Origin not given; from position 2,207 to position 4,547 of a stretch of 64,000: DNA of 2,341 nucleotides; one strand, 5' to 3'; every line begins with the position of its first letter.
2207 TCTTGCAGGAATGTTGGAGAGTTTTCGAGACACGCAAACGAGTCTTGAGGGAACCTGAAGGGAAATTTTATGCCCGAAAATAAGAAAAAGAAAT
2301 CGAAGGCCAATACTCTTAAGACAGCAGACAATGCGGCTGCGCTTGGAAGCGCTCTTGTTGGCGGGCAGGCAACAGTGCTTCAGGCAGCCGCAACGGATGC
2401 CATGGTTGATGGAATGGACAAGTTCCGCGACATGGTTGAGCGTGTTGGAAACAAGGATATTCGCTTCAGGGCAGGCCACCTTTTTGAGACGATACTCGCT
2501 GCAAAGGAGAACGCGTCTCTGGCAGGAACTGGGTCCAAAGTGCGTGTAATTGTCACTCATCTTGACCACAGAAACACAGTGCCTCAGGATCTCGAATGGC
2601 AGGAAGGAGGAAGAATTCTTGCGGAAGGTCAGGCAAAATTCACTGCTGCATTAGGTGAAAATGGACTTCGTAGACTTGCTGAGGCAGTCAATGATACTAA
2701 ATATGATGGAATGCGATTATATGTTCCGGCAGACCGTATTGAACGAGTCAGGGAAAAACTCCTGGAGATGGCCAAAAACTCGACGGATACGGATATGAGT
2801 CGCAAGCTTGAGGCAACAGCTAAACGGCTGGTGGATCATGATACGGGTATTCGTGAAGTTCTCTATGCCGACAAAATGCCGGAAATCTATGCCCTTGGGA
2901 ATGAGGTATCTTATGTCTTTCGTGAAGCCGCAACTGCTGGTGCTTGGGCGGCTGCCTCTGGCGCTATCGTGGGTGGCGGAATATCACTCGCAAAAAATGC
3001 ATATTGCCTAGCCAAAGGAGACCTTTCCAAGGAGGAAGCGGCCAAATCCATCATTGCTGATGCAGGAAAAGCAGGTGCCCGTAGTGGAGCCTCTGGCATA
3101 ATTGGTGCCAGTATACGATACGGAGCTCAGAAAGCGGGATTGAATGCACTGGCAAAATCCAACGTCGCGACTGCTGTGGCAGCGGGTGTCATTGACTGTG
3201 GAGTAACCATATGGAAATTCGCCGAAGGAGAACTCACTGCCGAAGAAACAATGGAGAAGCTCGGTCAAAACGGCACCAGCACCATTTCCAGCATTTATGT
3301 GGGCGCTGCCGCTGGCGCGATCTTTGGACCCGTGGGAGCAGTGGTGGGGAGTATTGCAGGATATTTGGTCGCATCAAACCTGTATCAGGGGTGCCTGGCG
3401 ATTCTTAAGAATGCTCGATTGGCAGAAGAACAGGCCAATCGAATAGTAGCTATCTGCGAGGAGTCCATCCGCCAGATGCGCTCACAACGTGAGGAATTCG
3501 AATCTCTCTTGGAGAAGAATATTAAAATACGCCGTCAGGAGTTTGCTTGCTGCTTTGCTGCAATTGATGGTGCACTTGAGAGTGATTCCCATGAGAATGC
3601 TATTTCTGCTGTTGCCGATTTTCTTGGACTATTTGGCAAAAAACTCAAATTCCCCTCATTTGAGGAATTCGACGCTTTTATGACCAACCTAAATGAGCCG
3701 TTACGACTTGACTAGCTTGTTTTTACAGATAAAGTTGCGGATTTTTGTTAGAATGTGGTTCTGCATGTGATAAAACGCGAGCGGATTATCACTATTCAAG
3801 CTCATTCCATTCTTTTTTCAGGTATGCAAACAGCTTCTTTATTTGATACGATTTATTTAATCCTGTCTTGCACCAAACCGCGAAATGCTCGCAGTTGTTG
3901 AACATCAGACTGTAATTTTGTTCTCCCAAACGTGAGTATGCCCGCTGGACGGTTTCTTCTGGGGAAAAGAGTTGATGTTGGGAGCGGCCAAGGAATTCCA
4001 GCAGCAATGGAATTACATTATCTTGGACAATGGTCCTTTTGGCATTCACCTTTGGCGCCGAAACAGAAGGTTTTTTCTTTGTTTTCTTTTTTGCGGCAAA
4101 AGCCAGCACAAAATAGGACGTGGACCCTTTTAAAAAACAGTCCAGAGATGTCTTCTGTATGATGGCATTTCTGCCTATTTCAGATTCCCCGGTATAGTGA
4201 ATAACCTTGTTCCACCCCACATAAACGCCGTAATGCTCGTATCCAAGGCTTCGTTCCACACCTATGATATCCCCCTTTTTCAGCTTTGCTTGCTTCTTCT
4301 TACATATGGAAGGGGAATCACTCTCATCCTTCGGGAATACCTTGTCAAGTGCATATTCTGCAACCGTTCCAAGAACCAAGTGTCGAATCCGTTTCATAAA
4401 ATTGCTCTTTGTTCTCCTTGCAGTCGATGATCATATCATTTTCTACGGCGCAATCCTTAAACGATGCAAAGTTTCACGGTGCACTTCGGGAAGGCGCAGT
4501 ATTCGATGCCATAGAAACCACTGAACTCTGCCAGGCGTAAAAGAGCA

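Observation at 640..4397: AT-richer cassette: micro-TM peptide + TerB-like + two glycine-zipper/coiled-coil membrane proteins facing a PLAAT/LRAT-like hydrolase; candidate undescribed membrane-targeting conflict system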

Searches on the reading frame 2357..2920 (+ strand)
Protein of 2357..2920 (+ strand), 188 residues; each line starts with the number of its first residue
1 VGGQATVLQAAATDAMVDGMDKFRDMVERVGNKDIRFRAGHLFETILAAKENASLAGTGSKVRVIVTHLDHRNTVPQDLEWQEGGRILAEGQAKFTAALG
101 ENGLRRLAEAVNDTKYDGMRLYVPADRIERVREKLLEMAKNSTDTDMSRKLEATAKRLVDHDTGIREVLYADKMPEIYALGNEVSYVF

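Call 37: search_solved_structures(query=A3, max_evalue=10, show_alignments=2)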
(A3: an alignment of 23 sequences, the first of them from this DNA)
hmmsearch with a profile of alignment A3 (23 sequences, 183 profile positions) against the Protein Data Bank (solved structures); distinct sequences matched with E-value up to 10: 3.
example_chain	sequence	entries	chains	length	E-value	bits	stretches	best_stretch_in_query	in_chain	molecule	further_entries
6ys4_A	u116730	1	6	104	0.051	16.7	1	57-137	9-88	Spindle assembly abnormal protein 6 homolog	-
6wxw_A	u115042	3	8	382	0.064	16.4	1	8-129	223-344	Card1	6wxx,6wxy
6xl1_A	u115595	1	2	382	1.5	11.9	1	8-128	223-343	Card1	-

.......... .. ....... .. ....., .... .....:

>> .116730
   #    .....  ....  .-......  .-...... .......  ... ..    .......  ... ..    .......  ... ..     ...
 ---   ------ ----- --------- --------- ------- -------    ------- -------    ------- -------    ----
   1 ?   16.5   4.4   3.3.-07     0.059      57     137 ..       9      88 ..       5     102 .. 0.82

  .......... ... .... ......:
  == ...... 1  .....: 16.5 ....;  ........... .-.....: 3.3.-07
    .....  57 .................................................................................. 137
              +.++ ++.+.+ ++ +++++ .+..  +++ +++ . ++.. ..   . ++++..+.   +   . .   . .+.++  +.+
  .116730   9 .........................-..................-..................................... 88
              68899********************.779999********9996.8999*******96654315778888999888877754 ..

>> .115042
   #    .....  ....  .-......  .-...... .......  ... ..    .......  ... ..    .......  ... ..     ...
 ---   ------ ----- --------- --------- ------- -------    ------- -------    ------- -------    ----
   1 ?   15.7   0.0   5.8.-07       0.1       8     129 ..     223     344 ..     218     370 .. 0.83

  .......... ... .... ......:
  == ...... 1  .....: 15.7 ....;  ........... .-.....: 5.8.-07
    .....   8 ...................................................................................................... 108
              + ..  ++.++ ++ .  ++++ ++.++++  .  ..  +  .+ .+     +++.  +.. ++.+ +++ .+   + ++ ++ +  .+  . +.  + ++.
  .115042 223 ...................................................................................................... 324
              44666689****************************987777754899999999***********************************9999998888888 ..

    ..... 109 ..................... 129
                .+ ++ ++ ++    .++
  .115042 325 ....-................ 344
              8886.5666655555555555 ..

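Call 38: search_protein_families(library=pfam, alignment_id=A3, max_evalue=1)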
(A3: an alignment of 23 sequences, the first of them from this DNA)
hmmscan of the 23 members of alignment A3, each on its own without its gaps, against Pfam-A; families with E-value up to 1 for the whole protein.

A. member 1, seq(188 aa): 0 families

B. families by the number of members that match (of 23 scanned): 15 families
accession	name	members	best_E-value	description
PF25399.1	DeaD_dimer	1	0.0027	RNA helicase DeaD dimerization domain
PF01347.28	Vitellogenin_N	1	0.013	Lipoprotein amino terminal region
PF17724.6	DUF5568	1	0.015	Family of unknown function (DUF5568)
PF16822.11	ALGX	1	0.019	SGNH hydrolase-like domain, acetyltransferase AlgX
PF03477.21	ATP-cone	1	0.039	ATP cone domain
PF19567.5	CpsB_CapC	1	0.043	Capsular polysaccharide synthesis, CpsB/CapC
PF00727.23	IL4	1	0.044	Interleukin 4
PF00703.27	Glyco_hydro_2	1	0.05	Glycosyl hydrolases family 2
PF06472.20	ABC_membrane_2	1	0.051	ABC transporter transmembrane region 2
PF02828.21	L27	1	0.079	L27 domain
PF04954.18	SIP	1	0.092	Siderophore-interacting protein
PF00523.23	Fusion_gly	1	0.12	Fusion glycoprotein F0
PF24127.1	DUF7395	1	0.15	Domain of unknown function (DUF7395)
PF03197.19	FRD2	1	0.16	Bacteriophage FRD2 protein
PF25417.1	DUF7889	1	0.17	Family of unknown function (DUF7889)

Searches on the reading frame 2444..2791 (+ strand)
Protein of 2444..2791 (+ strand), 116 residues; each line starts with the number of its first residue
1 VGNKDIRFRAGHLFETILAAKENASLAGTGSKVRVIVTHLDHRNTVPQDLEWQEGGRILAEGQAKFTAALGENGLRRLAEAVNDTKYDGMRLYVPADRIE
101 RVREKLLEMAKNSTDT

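Call 102: search_solved_structures(query=A5, max_evalue=10, show_alignments=4)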
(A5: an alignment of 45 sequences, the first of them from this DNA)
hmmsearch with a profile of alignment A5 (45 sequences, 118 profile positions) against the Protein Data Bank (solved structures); distinct sequences matched with E-value up to 10: 2.
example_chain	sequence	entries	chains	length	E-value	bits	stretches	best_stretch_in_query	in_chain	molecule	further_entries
8ep7_A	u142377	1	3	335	0.36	14.3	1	47-105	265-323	Ketol-acid reductoisomerase (NADP(+)) 2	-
6ys4_A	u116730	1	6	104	0.4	14.2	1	28-107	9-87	Spindle assembly abnormal protein 6 homolog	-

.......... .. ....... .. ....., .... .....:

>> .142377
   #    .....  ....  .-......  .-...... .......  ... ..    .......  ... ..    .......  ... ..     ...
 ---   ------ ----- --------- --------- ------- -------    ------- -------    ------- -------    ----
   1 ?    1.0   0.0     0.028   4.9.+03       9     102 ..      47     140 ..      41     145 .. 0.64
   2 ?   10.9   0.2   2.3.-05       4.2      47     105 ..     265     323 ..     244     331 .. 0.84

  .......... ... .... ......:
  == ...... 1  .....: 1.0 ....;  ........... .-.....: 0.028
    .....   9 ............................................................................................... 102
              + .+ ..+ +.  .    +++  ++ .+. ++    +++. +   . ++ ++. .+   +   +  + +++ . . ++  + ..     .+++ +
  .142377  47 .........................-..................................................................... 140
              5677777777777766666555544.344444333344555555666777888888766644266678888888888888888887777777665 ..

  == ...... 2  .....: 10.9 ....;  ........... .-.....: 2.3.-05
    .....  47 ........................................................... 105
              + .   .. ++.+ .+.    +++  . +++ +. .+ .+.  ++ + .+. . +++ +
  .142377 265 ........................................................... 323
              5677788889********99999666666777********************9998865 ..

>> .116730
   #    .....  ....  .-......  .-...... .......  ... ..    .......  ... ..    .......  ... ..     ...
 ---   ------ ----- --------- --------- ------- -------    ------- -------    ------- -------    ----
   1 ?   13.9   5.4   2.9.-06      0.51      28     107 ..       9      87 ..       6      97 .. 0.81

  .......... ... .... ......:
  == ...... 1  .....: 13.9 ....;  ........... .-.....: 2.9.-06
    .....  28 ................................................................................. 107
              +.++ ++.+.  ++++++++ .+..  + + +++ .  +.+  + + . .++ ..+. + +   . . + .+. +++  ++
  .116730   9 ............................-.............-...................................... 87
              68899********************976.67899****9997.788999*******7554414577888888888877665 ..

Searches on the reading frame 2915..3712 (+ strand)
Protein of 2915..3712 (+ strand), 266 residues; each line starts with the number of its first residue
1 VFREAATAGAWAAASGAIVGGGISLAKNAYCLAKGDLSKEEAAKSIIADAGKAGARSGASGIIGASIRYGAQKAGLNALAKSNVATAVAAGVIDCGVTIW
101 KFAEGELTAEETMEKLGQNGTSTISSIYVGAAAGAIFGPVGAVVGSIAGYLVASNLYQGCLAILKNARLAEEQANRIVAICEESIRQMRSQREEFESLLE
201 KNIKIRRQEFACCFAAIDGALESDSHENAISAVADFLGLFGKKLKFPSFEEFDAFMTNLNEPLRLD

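Call 99: search_protein_representatives(protein=window:2915-3712:+)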
Query: 266 residues. Proteins with E-value up to 0.001 (for the whole library): 781; up to 1e-10: 414; up to 1e-30: 98. The best 150 are listed.
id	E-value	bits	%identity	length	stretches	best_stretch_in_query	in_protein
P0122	5.1e-119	413.1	74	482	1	1-264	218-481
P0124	7.3e-86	304.6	58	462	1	2-261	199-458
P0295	2.5e-80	286.4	52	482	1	2-264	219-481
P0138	4.2e-78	279.1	54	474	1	2-264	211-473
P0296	1.5e-75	270.7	51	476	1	3-265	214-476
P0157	8.9e-75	268.2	52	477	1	2-258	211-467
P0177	2.8e-74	266.6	51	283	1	3-263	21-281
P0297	3.1e-73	263.2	51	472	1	1-264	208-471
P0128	3.1e-73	263.2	47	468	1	3-264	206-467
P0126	8.2e-72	258.6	48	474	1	2-259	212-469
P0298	8.0e-71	255.3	51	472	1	7-258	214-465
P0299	9.9e-71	255.0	50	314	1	2-263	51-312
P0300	1.2e-70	254.7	48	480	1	3-258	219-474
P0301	5.0e-70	252.7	49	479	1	2-263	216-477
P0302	1.1e-69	251.6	46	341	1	5-265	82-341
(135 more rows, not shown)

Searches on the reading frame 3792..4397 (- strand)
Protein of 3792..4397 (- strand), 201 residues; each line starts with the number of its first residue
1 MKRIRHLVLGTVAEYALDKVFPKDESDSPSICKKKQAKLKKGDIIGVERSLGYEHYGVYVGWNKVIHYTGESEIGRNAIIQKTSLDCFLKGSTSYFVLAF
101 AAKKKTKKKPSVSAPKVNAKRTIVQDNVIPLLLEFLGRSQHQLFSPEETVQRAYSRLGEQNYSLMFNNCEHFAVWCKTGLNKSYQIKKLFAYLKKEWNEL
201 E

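Call 3: search_protein_families(library=pfam, proteins=[window:3792-4397:-], max_evalue=1)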
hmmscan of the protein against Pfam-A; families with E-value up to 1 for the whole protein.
window:3792-4397:- (201 aa): 4 families
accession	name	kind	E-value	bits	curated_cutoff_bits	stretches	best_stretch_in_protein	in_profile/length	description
PF04970.19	LRAT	-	2.8e-25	89.4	24.3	1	38-181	2-119/120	Lecithin retinol acyltransferase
PF00877.26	NLPC_P60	-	0.0017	18.7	23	1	34-77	46-89/105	NlpC/P60 family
PF21904.1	CAND6-7_N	-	0.11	13.2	27.4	1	112-171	63-118/132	CAND6/7, N-terminal domain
PF00514.29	Arm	-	0.25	11.9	20.6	1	120-141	5-25/41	Armadillo/beta-catenin-like repeat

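Call 4: search_protein_families(library=padloc, proteins=[window:3792-4397:-], max_evalue=1)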
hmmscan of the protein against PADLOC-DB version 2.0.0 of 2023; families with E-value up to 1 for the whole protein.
window:3792-4397:- (201 aa): 0 families

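Call 5: search_protein_families(library=ncbifam, proteins=[window:3792-4397:-], max_evalue=1)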
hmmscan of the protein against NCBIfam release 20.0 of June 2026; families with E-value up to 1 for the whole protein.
window:3792-4397:- (201 aa): 1 family
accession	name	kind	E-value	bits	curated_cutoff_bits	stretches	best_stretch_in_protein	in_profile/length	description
NF008096.1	PRK10838.1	equivalog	0.084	12.6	186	1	22-72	112-163/189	bifunctional murein DD-endopeptidase/murein LD-carboxypeptidase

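Call 8: search_protein_families(library=phrogs, proteins=[window:3792-4397:-], max_evalue=0.1)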
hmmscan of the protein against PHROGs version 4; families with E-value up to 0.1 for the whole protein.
window:3792-4397:- (201 aa): 3 families
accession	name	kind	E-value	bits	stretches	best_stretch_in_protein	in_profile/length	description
phrog_329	-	tail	0.0069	15.6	1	33-87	595-645/949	minor tail protein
phrog_2003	-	unknown function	0.051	14.4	0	79-135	31-87/95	-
phrog_1015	-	tail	0.074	12.6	1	33-80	730-777/795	tail protein with lysin activity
